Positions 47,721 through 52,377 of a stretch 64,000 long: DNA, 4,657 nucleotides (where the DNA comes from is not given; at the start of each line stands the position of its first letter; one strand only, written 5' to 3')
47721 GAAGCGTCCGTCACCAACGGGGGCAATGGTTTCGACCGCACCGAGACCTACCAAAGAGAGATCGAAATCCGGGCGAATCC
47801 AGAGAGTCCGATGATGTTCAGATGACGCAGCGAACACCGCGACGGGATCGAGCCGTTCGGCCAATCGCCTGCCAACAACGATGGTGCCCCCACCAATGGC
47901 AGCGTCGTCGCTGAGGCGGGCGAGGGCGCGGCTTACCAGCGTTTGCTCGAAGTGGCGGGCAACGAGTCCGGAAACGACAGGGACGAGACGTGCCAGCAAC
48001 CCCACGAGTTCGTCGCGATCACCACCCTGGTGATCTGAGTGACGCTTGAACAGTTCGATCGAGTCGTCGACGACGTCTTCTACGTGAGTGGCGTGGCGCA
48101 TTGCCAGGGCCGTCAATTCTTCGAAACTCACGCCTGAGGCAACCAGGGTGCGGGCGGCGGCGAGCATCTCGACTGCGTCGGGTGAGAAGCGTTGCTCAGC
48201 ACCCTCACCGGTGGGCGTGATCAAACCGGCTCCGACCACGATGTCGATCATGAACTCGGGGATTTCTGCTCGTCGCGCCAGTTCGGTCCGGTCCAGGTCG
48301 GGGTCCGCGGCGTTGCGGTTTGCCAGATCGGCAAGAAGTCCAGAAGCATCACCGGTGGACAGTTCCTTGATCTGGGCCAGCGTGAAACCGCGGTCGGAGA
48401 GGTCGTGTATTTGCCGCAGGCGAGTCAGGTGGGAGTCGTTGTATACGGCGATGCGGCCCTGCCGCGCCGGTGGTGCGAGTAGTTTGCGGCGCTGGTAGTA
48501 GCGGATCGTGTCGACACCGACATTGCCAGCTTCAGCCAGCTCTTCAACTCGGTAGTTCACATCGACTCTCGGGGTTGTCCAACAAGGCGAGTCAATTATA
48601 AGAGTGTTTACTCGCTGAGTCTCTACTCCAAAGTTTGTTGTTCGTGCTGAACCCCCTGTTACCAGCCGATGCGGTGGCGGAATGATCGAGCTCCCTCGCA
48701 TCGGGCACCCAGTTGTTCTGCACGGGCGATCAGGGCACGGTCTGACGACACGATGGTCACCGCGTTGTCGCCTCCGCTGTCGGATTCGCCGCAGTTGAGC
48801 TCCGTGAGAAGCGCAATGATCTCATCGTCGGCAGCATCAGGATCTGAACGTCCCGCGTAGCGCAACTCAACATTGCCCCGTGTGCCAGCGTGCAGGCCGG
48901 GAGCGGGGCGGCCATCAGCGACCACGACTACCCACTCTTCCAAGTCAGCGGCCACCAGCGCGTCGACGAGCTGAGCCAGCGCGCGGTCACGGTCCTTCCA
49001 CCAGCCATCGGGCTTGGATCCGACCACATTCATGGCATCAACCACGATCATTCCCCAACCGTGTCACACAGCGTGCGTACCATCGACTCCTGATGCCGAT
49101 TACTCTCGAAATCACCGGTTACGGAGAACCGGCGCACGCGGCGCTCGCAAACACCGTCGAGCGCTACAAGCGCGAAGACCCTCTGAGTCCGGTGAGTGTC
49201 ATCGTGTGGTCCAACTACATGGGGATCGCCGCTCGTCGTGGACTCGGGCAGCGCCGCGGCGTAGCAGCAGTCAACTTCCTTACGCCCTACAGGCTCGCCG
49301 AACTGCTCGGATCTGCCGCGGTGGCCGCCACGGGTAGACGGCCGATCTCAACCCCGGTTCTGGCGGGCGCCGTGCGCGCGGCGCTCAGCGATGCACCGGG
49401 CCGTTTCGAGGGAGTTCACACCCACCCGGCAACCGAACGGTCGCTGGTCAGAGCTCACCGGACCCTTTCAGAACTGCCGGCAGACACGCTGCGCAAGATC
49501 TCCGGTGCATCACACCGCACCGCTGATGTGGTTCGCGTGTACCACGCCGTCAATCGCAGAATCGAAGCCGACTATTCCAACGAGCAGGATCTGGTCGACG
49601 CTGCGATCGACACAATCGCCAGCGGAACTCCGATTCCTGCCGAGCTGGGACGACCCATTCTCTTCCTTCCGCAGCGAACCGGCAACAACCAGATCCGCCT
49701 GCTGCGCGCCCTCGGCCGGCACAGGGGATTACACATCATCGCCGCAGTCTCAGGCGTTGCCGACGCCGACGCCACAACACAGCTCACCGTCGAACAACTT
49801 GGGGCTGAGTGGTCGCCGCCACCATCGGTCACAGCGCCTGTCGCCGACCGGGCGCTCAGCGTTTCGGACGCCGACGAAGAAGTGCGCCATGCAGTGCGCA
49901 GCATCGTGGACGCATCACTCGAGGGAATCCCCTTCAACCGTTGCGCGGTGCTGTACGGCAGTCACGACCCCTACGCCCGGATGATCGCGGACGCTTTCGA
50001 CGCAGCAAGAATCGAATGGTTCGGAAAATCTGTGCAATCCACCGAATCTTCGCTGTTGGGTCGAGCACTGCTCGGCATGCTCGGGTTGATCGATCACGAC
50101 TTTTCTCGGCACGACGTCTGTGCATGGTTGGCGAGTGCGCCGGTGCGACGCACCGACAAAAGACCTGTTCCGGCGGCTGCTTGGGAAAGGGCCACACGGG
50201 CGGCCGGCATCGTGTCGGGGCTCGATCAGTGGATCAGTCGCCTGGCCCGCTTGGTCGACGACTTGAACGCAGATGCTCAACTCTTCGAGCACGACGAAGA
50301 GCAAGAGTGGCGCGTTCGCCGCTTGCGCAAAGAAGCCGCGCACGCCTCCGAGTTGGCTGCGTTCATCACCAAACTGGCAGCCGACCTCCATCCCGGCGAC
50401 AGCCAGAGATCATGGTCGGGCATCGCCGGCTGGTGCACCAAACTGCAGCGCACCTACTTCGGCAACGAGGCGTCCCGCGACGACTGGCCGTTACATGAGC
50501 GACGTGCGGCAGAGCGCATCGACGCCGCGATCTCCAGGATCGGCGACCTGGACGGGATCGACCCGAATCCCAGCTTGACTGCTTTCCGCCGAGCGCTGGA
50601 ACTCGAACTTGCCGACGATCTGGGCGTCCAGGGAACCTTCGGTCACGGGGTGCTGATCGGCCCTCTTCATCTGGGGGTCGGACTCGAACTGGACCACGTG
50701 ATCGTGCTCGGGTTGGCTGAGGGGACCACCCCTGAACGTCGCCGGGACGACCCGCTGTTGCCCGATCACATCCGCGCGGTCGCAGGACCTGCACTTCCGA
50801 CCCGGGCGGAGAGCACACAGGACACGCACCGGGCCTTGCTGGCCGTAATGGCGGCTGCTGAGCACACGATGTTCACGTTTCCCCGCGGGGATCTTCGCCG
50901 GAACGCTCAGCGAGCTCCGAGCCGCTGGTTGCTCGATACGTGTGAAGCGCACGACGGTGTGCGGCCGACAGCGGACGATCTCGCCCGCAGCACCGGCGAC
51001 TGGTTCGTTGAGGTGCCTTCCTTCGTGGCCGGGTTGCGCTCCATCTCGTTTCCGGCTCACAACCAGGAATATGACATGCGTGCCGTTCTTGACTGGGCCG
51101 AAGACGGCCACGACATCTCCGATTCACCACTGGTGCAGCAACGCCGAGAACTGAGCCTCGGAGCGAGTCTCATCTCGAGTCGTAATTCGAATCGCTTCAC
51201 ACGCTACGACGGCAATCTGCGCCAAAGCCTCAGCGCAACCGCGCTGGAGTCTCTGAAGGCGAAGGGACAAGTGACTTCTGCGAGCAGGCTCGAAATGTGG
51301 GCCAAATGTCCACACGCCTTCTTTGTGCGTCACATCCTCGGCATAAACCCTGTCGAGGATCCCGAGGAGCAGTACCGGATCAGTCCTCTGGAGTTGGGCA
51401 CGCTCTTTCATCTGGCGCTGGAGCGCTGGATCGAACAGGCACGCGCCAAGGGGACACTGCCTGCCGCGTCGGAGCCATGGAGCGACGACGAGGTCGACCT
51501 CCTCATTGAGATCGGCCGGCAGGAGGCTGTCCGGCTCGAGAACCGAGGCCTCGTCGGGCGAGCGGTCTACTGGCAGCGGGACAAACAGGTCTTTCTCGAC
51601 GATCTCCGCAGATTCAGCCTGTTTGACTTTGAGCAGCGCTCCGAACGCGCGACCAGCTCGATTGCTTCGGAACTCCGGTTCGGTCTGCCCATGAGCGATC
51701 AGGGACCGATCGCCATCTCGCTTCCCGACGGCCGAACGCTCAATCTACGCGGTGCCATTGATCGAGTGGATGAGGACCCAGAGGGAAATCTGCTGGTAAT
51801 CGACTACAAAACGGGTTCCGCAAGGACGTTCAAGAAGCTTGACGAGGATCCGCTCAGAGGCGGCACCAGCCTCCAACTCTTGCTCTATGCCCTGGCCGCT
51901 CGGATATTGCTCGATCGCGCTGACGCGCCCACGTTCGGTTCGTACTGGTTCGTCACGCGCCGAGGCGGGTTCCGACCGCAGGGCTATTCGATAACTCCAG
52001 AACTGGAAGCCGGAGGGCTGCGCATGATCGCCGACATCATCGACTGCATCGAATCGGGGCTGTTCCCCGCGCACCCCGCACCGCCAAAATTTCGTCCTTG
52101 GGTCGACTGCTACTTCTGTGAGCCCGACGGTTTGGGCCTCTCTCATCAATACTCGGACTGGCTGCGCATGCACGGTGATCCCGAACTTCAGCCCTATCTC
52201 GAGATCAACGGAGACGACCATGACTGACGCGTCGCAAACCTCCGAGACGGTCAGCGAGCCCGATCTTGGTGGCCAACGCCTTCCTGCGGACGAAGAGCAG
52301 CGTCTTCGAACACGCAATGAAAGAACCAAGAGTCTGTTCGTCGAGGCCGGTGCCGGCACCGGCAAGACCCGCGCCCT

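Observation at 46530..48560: MerR-type DNA-binding domain fused in frame to isochorismate synthase (MenF)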

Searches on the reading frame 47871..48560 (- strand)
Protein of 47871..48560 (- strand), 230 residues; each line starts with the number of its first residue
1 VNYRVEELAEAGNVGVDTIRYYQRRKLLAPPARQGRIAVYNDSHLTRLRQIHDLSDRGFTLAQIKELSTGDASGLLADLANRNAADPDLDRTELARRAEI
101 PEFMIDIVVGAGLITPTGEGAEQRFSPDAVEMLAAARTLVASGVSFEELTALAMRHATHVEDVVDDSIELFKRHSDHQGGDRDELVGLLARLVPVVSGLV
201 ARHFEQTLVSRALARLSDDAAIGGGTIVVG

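Call 55: predict_structure(alignment_id=A5)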
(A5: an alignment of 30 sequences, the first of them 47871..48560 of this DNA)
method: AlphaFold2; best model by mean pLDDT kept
length: 230 residues; sequences in the alignment: 30
mean_pLDDT: 79.9   pTM: 0.53
mean pLDDT of the five models: 79.9, 79.8, 78.5, 70.0, 67.0
residues with pLDDT >= 90: 59; 70-90: 126; 50-70: 38; < 50: 7
segments of 3 or more residues with pLDDT < 50: 223-226, 228-230
pLDDT, mean of each block of 10 residues (from residue 1): 93 92 88 91 89 72 63 55 78 95 91 85 89 90 88 82 78 80 70 70 79 75 48
secondary structure, 60 per line:
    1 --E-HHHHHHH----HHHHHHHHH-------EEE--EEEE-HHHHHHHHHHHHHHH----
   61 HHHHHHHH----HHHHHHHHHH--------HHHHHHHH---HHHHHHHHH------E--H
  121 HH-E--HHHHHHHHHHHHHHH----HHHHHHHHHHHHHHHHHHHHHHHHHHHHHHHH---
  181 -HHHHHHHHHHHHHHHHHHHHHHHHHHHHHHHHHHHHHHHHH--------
elements in order: H5-11 H16-24 E32-34 E37-40 H42-56 H61-68 H73-82 H91-98 H102-110 H127-141 H146-177 H182-222

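Call 58: fold_search(model_id=the predicted structure, library=pdb)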
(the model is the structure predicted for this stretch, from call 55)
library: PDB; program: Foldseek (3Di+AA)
matches with E <= 10: 521; with E <= 0.001: 13
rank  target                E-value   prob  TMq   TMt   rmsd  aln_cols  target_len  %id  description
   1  1r8d_A                1.6e-04  1.00  0.33  0.65   7.7       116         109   27  Crystal Structure of MtaN Bound to DNA (released 2004-08-17)
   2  2dg6                  1.6e-04  1.00  0.29  0.32  14.3       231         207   20  Crystal structure of the putative transcriptional regulator SCO5550 from Streptomyces coelicolor A3(2) (released 2007-03-13)
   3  6jni_A                1.9e-04  1.00  0.32  0.49  11.2       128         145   27  Crystal structure of the transcriptional regulator CadR from P. putida in complex with Zinc(II) and DNA (released 2019-09-25)
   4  1r8d_B                2.0e-04  1.00  0.33  0.67   6.2       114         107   25  Crystal Structure of MtaN Bound to DNA (released 2004-08-17)
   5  1y10_D                2.2e-04  1.00  0.49  0.34   8.1       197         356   11  Mycobacterial adenylyl cyclase Rv1264, holoenzyme, inhibited state (released 2005-05-24)
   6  6jyw_A                2.9e-04  1.00  0.31  0.50   2.7        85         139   35  Crystal structure of the transcription regulator CadR N81M mutant from P. putida in complex with Cadmium(II) and DNA (released 2020-04-29)
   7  6jgx_B                2.9e-04  1.00  0.31  0.51   2.7        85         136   35  Crystal structure of the transcriptional regulator CadR from P. putida in complex with Cadmium(II) and DNA (released 2019-09-25)
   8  6jgx_A                3.1e-04  1.00  0.32  0.49   7.2       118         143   27  Crystal structure of the transcriptional regulator CadR from P. putida in complex with Cadmium(II) and DNA (released 2019-09-25)
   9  3hh0_A                3.3e-04  1.00  0.29  0.48  12.6       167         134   16  Crystal structure of a transcriptional regulator, MerR family from Bacillus cereus (released 2009-05-26)
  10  6jyw_B                3.5e-04  1.00  0.31  0.52   2.7        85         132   35  Crystal structure of the transcription regulator CadR N81M mutant from P. putida in complex with Cadmium(II) and DNA (released 2020-04-29)
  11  6jni_H                4.5e-04  1.00  0.31  0.50  11.2       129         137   25  Crystal structure of the transcriptional regulator CadR from P. putida in complex with Zinc(II) and DNA (released 2019-09-25)
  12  6jni_E                4.7e-04  1.00  0.33  0.53  11.2       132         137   26  Crystal structure of the transcriptional regulator CadR from P. putida in complex with Zinc(II) and DNA (released 2019-09-25)
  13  6jni_C                7.2e-04  1.00  0.31  0.54   2.7        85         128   35  Crystal structure of the transcriptional regulator CadR from P. putida in complex with Zinc(II) and DNA (released 2019-09-25)
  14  6jni_B                1.0e-03  1.00  0.31  0.54   2.7        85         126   35  Crystal structure of the transcriptional regulator CadR from P. putida in complex with Zinc(II) and DNA (released 2019-09-25)
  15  6jni_G                1.0e-03  1.00  0.31  0.53   2.7        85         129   35  Crystal structure of the transcriptional regulator CadR from P. putida in complex with Zinc(II) and DNA (released 2019-09-25)
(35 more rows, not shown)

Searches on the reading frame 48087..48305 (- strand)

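Call 26: search_protein_families(library=pfam, alignment_id=A3, max_evalue=10)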
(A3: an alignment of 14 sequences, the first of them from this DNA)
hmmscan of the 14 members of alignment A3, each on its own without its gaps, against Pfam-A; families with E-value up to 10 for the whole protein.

A. member 1, seq(73 aa): 2 families
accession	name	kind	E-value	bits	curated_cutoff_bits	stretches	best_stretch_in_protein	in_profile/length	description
PF13411.12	MerR_1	-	0.0046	17.5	21.6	1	8-66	5-64/69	MerR HTH family regulatory protein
PF13591.12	MerR_2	-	0.13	12.5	29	1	7-51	4-48/84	MerR HTH family regulatory protein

B. families by the number of members that match (of 14 scanned): 3 families
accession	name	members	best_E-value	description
PF13411.12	MerR_1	13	2.9e-05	MerR HTH family regulatory protein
PF13591.12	MerR_2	2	0.12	MerR HTH family regulatory protein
PF19960.5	EAD7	1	0.069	Effector-associated domain 7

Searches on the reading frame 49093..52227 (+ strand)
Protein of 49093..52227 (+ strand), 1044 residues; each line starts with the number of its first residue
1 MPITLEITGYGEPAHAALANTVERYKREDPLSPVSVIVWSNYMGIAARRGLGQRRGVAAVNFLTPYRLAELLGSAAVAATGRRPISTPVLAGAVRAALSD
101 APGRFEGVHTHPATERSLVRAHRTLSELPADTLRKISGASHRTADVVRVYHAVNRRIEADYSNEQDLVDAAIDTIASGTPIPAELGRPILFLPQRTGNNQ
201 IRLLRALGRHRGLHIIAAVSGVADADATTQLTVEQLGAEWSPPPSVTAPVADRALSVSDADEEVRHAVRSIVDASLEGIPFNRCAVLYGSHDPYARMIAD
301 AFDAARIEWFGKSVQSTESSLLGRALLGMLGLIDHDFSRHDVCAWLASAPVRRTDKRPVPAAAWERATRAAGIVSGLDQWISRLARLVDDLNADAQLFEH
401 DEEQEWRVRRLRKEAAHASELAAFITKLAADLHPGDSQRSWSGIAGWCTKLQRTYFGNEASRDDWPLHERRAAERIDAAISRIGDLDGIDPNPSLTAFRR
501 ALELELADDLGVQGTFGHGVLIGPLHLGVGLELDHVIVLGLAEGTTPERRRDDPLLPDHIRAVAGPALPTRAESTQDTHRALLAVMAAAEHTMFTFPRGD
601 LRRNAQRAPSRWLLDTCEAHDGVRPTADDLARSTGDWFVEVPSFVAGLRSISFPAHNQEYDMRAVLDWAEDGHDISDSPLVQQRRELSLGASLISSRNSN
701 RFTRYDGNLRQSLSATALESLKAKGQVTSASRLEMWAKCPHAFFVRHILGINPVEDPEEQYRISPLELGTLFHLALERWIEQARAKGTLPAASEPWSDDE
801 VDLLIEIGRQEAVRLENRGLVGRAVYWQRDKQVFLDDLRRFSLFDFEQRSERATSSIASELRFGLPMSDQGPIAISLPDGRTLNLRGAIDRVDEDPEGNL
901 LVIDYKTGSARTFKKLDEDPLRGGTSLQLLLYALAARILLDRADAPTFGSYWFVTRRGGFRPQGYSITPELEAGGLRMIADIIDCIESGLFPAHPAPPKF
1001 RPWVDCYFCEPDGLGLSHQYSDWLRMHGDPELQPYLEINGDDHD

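Call 83: search_protein_families(library=pfam, proteins=[window:49093-52227:+], max_evalue=0.001)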
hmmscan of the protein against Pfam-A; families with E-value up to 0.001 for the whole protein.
window:49093-52227:+ (1044 aa): 1 family
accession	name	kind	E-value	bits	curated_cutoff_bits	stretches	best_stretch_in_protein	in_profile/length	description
PF12705.13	PDDEXK_1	-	1.9e-30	107.1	22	1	729-1010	3-241/247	PD-(D/E)XK nuclease superfamily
